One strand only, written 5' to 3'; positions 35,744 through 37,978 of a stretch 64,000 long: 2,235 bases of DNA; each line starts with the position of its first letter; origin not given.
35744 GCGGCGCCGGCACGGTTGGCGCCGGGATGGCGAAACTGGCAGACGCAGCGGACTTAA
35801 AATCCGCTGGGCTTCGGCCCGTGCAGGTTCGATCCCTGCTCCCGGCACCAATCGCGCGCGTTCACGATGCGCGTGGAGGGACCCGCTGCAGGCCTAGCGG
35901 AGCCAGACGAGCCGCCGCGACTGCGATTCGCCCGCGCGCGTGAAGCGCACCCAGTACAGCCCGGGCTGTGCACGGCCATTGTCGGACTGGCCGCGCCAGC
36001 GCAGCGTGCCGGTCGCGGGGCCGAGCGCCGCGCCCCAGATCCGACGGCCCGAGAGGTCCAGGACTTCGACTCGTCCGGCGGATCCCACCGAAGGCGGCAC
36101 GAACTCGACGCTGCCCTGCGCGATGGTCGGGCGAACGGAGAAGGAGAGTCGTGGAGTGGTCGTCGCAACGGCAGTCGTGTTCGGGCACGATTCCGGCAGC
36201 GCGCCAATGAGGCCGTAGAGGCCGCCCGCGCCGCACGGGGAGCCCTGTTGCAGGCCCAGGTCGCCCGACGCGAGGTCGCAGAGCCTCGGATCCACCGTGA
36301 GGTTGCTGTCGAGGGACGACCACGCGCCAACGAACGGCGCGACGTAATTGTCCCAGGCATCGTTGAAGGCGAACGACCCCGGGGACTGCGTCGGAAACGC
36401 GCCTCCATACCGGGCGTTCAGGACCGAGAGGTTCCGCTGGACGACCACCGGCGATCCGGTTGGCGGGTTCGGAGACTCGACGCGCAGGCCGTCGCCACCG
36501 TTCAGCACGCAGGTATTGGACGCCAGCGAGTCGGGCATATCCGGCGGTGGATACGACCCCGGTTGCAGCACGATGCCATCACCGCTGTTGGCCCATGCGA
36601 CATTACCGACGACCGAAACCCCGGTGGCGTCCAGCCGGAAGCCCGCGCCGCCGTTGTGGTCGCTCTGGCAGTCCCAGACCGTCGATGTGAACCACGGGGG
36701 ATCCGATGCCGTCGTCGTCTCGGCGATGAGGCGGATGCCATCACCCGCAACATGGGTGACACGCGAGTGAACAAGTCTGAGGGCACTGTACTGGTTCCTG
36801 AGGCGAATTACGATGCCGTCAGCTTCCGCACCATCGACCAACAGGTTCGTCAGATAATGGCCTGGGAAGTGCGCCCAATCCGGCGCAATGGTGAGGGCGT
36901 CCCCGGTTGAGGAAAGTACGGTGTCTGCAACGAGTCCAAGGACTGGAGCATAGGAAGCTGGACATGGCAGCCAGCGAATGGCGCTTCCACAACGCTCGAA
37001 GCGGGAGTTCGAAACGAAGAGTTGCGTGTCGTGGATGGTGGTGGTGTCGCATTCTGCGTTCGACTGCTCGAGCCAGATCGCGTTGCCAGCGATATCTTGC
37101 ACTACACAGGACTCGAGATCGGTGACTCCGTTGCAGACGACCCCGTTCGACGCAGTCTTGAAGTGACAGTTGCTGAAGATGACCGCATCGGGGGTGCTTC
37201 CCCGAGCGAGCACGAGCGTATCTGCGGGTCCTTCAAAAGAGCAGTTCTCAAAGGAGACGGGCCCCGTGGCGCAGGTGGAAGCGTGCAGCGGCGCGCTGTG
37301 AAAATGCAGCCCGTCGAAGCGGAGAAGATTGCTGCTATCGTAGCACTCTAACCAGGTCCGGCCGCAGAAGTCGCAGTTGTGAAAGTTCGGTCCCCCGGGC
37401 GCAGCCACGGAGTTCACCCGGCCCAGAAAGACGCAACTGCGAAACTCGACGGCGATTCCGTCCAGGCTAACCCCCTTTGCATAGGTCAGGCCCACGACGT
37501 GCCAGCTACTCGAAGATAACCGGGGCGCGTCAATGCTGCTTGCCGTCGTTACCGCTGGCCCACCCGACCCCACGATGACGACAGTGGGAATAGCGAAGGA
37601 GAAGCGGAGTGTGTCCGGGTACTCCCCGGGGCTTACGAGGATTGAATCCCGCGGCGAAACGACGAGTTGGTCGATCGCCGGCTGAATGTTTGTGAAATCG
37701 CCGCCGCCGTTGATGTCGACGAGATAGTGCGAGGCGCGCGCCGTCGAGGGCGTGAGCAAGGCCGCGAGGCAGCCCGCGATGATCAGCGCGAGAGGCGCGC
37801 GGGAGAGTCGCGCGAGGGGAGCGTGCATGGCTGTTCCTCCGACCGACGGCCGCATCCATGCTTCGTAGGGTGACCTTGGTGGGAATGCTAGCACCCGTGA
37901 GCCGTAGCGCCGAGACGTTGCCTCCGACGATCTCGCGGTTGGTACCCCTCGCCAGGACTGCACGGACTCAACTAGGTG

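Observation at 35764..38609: tRNA-Leu followed 2.7 kb later by an exact 30-nt copy of its 3' end: scar of an integrative element carrying a T9SS beta-helix cargo gene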

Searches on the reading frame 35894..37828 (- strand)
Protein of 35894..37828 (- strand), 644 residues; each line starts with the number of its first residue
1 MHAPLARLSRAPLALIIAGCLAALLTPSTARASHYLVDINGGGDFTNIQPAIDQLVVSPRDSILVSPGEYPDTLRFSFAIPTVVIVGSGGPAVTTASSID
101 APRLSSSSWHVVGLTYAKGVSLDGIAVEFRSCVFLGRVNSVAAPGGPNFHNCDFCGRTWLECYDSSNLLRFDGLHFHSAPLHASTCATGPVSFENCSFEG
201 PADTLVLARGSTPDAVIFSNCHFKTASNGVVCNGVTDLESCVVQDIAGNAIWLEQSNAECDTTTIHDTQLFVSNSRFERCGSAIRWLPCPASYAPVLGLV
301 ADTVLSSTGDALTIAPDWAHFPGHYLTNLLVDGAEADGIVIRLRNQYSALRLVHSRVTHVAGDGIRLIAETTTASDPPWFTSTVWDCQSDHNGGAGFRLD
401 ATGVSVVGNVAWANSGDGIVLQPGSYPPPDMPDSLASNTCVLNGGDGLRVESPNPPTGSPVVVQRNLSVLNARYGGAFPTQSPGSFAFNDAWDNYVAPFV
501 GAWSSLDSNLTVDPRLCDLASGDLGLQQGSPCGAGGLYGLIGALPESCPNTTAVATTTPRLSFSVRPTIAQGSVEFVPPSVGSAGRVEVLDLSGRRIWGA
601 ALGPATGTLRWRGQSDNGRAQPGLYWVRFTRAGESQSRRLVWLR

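Call 8: search_protein_families(library=pfam, proteins=[window:35894-37828:-], max_evalue=0.01)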
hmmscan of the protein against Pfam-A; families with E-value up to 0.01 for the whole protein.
window:35894-37828:- (644 aa): 3 families
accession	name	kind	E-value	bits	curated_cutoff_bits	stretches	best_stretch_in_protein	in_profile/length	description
PF13229.12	Beta_helix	-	3.9e-10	40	25.9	1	149-260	36-151/158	Right handed beta helix region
PF13576.12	Pentapeptide_3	-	0.0019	18.9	27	0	188-226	7-42/48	Pentapeptide repeats (9 copies)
PF05048.19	NosD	-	0.0035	17.3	23.6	0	382-453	71-136/212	Periplasmic copper-binding protein (NosD)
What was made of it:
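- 35894..37828 (-): Cargo gene of 644 aa: signal peptide, right-handed parallel beta-helix, and a C-terminal beta-sandwich that is a probable diverged T9SS type A sorting domain. PF13229 scores 40 bits against a 25.9-bit cutoff (call 8).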

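Call 11: find_encoding_contigs(protein=window:35894-37828:-, flank=10000, max_places=10)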
Protein window:35894-37828:- (644 aa): no gene with exactly this product is on record in the collection.

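Call 24: search_protein_families(library=ncbifam, proteins=[window:35894-37828:-], max_evalue=0.05)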
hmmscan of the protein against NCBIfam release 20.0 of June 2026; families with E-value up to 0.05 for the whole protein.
window:35894-37828:- (644 aa): 1 family
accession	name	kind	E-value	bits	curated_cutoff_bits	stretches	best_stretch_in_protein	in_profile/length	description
NF007822.0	PRK10531.1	equivalog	0.033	12.8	436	0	32-98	80-151/430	putative acyl-CoA thioester hydrolase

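Call 26: find_homologous_proteins(query=window:35894-37828:-, max_evalue=0.00001)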
Query window:35894-37828:- (644 aa): 24 proteins with E <= 0.00001 among 8000 candidates.
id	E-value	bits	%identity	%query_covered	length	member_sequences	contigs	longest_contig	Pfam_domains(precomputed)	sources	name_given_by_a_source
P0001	1.2e-155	538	46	100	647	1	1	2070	PF13229.13,PF01095.26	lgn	-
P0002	3.5e-155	536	47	100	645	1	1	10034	PF13229.13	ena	-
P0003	1.2e-152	528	45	100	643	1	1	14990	PF13229.13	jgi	jgi:hypothetical protein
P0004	4.8e-146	506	43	100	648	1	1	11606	PF13229.13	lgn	-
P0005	2.6e-137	477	44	95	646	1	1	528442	PF13229.13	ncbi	-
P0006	3.1e-137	477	42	95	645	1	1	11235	PF13229.13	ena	-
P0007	3.3e-135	470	44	100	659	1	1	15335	PF13229.13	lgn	-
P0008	1.9e-130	455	44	100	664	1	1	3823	PF13229.13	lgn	-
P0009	1.3e-128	449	41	95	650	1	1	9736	PF13229.13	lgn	-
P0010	4.6e-127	443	42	96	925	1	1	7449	PF13229.13,PF17170.11,PF24684.2,PF01436.28,PF25021.2,PF08450.19,PF05048.20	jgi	jgi:streptogramin lyase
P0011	1.6e-126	442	41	96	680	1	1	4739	PF13229.13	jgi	jgi:hypothetical protein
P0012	5.2e-124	433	42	100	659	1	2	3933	PF13229.13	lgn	-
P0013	2.8e-123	431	42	100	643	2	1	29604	PF13229.13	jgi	jgi:hypothetical protein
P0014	3.5e-122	427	42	99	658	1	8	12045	PF13229.13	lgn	-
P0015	4.3e-118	414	40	95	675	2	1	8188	PF13229.13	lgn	-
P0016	1.5e-115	405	39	99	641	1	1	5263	PF13229.13,PF05048.20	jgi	jgi:hypothetical protein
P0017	5.2e-115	404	40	95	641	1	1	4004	PF13229.13,PF05048.20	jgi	jgi:hypothetical protein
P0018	5.2e-111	390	39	95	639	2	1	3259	PF13229.13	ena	-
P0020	1.1e-108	383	39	96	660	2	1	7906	PF13229.13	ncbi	-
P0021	4.3e-95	338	37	99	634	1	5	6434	PF13229.13,PF05048.20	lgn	-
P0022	5.8e-93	331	36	96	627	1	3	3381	PF13229.13,PF05048.20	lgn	-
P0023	7.8e-49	185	31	97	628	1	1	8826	PF13229.13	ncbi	-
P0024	1.3e-6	45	45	9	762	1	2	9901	PF13229.13,PF18962.8,PF13860.13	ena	-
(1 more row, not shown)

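Call 27: find_encoding_contigs(protein=P0005, flank=10000, max_places=3)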
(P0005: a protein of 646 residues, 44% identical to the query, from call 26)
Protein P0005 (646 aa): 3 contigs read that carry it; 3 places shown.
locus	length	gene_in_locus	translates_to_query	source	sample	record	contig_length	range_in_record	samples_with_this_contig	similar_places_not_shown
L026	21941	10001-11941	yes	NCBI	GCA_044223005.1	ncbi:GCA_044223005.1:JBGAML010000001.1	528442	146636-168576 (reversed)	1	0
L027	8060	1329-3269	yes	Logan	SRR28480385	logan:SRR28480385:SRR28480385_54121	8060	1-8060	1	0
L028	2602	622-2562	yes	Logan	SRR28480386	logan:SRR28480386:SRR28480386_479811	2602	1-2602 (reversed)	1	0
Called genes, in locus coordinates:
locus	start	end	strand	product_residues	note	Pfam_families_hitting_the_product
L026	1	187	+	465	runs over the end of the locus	PF01041:DegT_DnrJ_EryC1 (weak), PF01212:Beta_elim_lyase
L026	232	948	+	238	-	PF00753:Lactamase_B, PF13483:Lactamase_B_3, PF12706:Lactamase_B_2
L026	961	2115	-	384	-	PF02517:Rce1-like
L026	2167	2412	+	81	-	PF02597:ThiS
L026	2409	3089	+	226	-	PF00583:Acetyltransf_1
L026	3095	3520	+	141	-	PF02391:MoaE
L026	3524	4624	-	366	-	PF07745:Glyco_hydro_53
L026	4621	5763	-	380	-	PF08331:QueG_DUF1730, PF13484:Fer4_16, PF13646:HEAT_2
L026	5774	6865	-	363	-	PF20245:DUF6600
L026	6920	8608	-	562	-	PF21162:ETFQO_UQ-bd, PF05187:Fer4_ETF_QO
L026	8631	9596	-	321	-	PF00890:FAD_binding_2 (faint), PF01134:GIDA (faint), PF01266:DAO (faint), PF07992:Pyr_redox_2, PF12831:FAD_oxidored (faint), PF13738:Pyr_redox_3, PF00070:Pyr_redox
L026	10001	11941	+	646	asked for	PF13229:Beta_helix (faint)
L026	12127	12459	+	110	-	-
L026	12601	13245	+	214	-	-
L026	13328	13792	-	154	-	-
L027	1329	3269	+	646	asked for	PF13229:Beta_helix (faint)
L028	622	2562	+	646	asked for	PF13229:Beta_helix (faint)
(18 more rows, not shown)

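Call 28: find_encoding_contigs(protein=P0003, flank=10000, max_places=3)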
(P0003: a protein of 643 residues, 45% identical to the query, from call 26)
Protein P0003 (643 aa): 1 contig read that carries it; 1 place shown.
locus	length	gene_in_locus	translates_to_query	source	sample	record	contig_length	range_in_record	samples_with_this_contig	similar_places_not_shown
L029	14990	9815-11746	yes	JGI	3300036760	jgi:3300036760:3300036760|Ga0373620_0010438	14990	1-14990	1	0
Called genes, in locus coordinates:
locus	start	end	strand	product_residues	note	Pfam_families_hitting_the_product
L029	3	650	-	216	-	?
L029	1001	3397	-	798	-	PF13860:FlgD_ig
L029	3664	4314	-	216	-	PF13860:FlgD_ig (weak)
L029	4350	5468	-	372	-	PF24681:Kelch_KLHDC2_KLHL20_DRC7, PF24981:Beta-prop_ATRN-LZTR1, PF13415:Beta-prop_FBX42, PF13418:Beta-prop_TYW4 (faint), PF13415:Beta-prop_FBX42, PF24681:Kelch_KLHDC2_KLHL20_DRC7, PF13854:Kelch_HCF (weak)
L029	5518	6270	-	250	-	-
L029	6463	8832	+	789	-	PF00069:Pkinase, PF07714:PK_Tyr_Ser-Thr, PF01636:APH (faint), PF03109:ABC1, PF13431:TPR_17 (faint), PF13414:TPR_11 (faint), PF14559:TPR_19 (faint), PF13432:TPR_16 (weak), +4 more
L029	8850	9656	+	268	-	-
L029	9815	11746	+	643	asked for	PF13229:Beta_helix (weak)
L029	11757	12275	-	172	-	-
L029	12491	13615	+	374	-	PF01555:N6_N4_Mtase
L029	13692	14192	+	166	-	PF04555:XhoI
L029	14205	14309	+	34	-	-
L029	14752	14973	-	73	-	-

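Call 29: find_encoding_contigs(protein=P0013, flank=10000, max_places=3)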
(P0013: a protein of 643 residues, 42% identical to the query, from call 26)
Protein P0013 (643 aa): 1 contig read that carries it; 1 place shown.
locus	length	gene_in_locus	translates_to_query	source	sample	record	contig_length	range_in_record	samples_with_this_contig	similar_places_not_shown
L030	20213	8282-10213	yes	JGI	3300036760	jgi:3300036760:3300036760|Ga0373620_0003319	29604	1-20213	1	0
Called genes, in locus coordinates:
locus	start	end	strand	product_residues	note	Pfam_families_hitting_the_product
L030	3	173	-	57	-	?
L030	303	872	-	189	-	PF04978:MST (faint), PF11716:MDMPI_N (faint), PF12867:DinB_2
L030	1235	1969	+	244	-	-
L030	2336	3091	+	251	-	-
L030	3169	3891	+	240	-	-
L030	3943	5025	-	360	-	PF00953:Glycos_transf_4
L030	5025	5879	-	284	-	PF00535:Glycos_transf_2, PF13641:Glyco_tranf_2_3, PF13632:Glyco_trans_2_3 (faint)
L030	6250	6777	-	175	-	PF01927:Mut7-C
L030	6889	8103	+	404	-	PF00881:Nitroreductase (faint)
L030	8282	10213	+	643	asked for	PF13229:Beta_helix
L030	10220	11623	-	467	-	PF01523:PmbA_TldD_1st, PF19290:PmbA_TldD_2nd, PF19289:PmbA_TldD_3rd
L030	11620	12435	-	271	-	-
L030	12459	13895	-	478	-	PF01523:PmbA_TldD_1st, PF19290:PmbA_TldD_2nd, PF19289:PmbA_TldD_3rd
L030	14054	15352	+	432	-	-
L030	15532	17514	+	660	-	PF00676:E1_dh, PF13292:DXP_synthase_N, PF02775:TPP_enzyme_C (faint), PF02779:Transket_pyr, PF02780:Transketolase_C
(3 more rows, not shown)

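Call 31: find_encoding_contigs(protein=P0002, flank=10000, max_places=3)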
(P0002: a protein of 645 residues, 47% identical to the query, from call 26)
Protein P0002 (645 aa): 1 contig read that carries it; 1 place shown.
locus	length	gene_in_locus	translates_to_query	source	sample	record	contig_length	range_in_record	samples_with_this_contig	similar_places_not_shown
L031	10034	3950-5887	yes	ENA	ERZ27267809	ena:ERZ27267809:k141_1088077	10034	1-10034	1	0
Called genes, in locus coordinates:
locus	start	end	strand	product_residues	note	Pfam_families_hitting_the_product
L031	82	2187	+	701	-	PF01432:Peptidase_M3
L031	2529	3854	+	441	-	PF01844:HNH (weak)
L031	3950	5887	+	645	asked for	PF13229:Beta_helix (faint)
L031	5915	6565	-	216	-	-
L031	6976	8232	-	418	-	-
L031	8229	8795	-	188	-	PF13442:Cytochrome_CBB3, PF00034:Cytochrom_C (faint)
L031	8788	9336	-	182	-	PF11821:ActD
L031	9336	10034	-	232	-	?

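Call 32: find_encoding_contigs(protein=P0007, flank=10000, max_places=3)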
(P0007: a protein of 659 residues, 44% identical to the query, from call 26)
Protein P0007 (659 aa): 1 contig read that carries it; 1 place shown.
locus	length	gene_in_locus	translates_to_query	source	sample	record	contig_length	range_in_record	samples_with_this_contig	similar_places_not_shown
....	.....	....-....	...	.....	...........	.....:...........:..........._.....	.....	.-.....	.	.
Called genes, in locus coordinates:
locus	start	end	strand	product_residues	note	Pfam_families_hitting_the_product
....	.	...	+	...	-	?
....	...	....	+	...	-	-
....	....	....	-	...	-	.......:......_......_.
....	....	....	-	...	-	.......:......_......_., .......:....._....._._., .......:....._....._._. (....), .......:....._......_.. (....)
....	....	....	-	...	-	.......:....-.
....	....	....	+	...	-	-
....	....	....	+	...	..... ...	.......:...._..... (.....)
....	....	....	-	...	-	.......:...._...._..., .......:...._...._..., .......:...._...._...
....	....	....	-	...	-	-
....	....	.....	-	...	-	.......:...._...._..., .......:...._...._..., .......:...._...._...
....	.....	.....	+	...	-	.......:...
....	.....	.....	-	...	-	-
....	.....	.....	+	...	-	?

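Call 50: search_solved_structures(query=window:35894-37828:-, max_evalue=1)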
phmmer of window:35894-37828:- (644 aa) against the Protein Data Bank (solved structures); distinct sequences matched with E-value up to 1: 0.
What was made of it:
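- Tried and rejected: PDB sequence search with the cargo protein: nothing at E<=1 (call 50).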

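Call 53: search_protein_families(library=pfam, alignment_id=A1, max_evalue=0.05)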
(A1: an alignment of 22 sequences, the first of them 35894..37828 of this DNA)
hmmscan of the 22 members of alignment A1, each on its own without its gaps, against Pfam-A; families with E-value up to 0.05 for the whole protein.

A. member 1, window:35894-37828:- (644 aa): 3 families
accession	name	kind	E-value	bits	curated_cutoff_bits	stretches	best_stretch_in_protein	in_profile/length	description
PF13229.12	Beta_helix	-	3.9e-10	40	25.9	2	149-260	36-151/158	Right handed beta helix region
PF13576.12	Pentapeptide_3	-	0.0019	18.9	27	0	188-226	7-42/48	Pentapeptide repeats (9 copies)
PF05048.19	NosD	-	0.0035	17.3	23.6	0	382-453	71-136/212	Periplasmic copper-binding protein (NosD)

B. families by the number of members that match (of 22 scanned): 6 families
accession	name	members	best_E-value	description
PF13229.12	Beta_helix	22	2e-18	Right handed beta helix region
PF05048.19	NosD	8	1.6e-08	Periplasmic copper-binding protein (NosD)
PF13576.12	Pentapeptide_3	4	0.0013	Pentapeptide repeats (9 copies)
PF01095.25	Pectinesterase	3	1.6e-05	Pectinesterase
PF13860.13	FlgD_ig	3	0.0071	FlgD Ig-like domain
PF18962.6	Por_Secre_tail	2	0.007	Secretion system C-terminal sorting domain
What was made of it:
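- On Right-handed parallel beta-helix (PF13229): All 22 family members hit the model (call 53).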

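Call 62: predict_structure(alignment_id=A1)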
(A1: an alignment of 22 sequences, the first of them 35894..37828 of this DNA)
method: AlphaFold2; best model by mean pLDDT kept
length: 644 residues; sequences in the alignment: 22
mean_pLDDT: 82.8   pTM: 0.74
mean pLDDT of the five models: 82.8, 82.2, 81.5, 81.0, 79.8
residues with pLDDT >= 90: 292; 70-90: 217; 50-70: 109; < 50: 26
segments of 3 or more residues with pLDDT < 50: 1-9, 26-30, 553-559
pLDDT, mean of each block of 10 residues (from residue 1): 39 64 53 86 92 89 95 85 90 94 71 96 84 95 76 96 71 97 84 96 94 89 98 93 98 69 64 97 87 78 97 77 81 97 73 96 92 57 93 96 89 96 68 88 93 63 89 86 75 83 57 79 83 73 82 42 72 82 86 90 86 89 90 82 80
secondary structure, 60 per line:
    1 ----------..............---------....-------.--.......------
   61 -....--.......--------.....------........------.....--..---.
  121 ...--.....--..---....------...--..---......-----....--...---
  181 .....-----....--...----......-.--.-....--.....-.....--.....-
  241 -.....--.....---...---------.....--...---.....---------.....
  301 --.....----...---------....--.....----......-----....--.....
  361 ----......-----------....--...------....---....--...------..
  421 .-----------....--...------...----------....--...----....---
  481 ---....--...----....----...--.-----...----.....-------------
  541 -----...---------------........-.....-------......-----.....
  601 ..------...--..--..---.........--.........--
elements in order: H11-24 E34-37 H48-54 E62-65 E68-74 E83-87 E94-101 E108-112 E120-123 E126-130 E138-141 E148-150 E158-163 E169-172 E175-177 E181-185 E191-194 E197-199 E204-209 E216-219 E222-226 E228-232 E235-239 E242-246 E249-253 E269-273 E276-278 E282-286 E296-300 E303-307 E312-314 E324-327 E330-334 E339-344 E350-353 E356-360 E365-370 E382-385 E388-390 E397-400 E404-407 E410-412 E419-421 E433-436 E439-441 E448-450 E461-464 E467-469 E474-477 E484-487 E490-492 E497-500 E516-518 E523-527 E546-548 E564-568 E573-577 E585-590 E596-602 E609-611 E623-631 E634-642
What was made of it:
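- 35894..37828 (-): The AF2 model has pLDDT 82.8, with a beta-helix and a beta-sandwich of six predicted strands at residues 564-642 (call 62).
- On T9SS type A C-terminal sorting domain (TIGR04183 / PF18962): The AF2 model shows six predicted beta-strands at residues 564-642 (call 62).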
